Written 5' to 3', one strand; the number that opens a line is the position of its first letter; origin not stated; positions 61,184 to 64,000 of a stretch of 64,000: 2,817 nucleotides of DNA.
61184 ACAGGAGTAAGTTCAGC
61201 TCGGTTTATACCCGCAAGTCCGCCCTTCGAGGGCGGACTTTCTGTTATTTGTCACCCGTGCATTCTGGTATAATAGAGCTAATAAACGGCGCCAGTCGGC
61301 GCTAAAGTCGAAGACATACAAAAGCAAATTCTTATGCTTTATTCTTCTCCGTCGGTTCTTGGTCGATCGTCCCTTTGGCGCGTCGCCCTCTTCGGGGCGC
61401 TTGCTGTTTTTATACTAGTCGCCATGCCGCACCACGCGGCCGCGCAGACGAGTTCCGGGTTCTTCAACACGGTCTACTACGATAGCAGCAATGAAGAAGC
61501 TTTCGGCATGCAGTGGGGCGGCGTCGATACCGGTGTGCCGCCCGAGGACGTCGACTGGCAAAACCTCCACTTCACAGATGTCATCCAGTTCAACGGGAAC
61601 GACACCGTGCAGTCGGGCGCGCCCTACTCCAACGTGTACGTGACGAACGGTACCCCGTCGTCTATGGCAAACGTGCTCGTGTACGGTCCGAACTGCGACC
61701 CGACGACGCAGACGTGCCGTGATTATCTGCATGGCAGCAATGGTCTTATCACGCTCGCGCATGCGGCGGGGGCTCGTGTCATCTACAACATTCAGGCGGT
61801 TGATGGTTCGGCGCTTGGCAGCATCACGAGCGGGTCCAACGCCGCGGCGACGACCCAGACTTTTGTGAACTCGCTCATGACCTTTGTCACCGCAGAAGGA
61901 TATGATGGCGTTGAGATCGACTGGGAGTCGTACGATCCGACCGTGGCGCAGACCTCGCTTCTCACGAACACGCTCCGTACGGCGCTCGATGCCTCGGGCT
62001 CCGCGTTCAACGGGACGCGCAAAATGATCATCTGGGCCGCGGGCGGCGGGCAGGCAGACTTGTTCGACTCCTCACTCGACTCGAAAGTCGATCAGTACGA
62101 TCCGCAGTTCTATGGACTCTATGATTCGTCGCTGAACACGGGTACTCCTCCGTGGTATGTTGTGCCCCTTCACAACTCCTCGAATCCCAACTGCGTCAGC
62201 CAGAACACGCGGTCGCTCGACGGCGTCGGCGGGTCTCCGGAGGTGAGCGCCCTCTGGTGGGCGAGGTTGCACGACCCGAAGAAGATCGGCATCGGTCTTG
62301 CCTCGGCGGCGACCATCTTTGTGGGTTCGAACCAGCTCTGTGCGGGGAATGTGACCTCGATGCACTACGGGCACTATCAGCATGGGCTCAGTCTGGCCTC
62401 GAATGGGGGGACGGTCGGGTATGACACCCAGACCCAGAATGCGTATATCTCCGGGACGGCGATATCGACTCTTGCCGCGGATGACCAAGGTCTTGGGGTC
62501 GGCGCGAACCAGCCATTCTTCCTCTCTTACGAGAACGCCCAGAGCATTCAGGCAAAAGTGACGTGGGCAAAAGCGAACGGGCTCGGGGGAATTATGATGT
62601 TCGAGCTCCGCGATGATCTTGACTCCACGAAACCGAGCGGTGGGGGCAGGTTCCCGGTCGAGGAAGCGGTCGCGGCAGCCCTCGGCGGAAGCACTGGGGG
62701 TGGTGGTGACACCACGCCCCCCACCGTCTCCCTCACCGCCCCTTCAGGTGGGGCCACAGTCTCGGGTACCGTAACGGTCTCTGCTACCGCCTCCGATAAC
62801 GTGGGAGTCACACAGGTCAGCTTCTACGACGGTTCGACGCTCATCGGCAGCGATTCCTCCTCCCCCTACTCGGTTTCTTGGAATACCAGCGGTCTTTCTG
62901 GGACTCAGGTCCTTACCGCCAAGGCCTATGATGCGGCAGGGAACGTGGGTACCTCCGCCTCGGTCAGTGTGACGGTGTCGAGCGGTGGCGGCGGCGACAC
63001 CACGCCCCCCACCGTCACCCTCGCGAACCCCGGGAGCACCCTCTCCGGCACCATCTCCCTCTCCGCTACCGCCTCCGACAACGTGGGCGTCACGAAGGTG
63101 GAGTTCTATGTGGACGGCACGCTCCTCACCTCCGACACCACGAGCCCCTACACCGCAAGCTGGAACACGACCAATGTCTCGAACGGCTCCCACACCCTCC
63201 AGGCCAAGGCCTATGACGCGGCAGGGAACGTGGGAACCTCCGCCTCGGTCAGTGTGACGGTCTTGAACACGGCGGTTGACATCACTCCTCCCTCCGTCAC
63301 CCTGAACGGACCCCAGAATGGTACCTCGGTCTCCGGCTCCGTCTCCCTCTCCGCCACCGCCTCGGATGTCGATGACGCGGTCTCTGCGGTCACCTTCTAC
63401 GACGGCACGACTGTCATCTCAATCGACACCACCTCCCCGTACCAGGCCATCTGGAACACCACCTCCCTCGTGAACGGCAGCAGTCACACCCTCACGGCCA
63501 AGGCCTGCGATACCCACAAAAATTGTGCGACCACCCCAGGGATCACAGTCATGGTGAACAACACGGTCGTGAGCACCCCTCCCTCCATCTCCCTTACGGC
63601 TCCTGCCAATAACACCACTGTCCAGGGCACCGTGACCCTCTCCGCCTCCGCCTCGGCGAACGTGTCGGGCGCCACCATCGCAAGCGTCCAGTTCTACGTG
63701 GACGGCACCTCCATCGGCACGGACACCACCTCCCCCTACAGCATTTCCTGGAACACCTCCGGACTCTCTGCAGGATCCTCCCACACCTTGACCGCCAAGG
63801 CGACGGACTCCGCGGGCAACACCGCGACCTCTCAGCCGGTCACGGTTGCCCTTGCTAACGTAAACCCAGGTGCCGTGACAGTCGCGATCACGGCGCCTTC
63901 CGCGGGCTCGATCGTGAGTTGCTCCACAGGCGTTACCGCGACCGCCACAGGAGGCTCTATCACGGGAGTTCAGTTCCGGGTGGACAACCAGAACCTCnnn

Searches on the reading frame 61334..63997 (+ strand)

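Call 57: search_protein_families(library=pfam, proteins=[window:61334-63997:+], max_evalue=0.01)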
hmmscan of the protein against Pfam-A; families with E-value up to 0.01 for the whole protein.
window:61334-63997:+ (888 aa): 7 families
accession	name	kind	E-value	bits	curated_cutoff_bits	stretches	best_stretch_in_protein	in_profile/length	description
PF17957.7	Big_7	-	5.9e-82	270.8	24.1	5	559-624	1-70/70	Bacterial Ig domain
PF00704.34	Glyco_hydro_18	-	6.1e-21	75.8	29.6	1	170-428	86-317/317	Glycosyl hydrolases family 18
PF19077.6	Big_13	-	1.5e-11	45.1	27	2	573-643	30-100/102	Bacterial Ig-like domain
PF13750.12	Big_3_3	-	1e-08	35.5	27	1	606-681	3-77/157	Bacterial Ig-like domain (group 3)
PF16355.11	DUF4982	-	2.4e-05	24.6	23.9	0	588-633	14-59/61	Domain of unknown function (DUF4982)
PF14041.11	Lipoprotein_21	-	0.0009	19.8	25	0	565-618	4-56/87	LppP/LprE lipoprotein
PF20622.4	Big_15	-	0.0046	17.2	27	0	586-642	24-81/82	Bacterial Ig domain (Big_16)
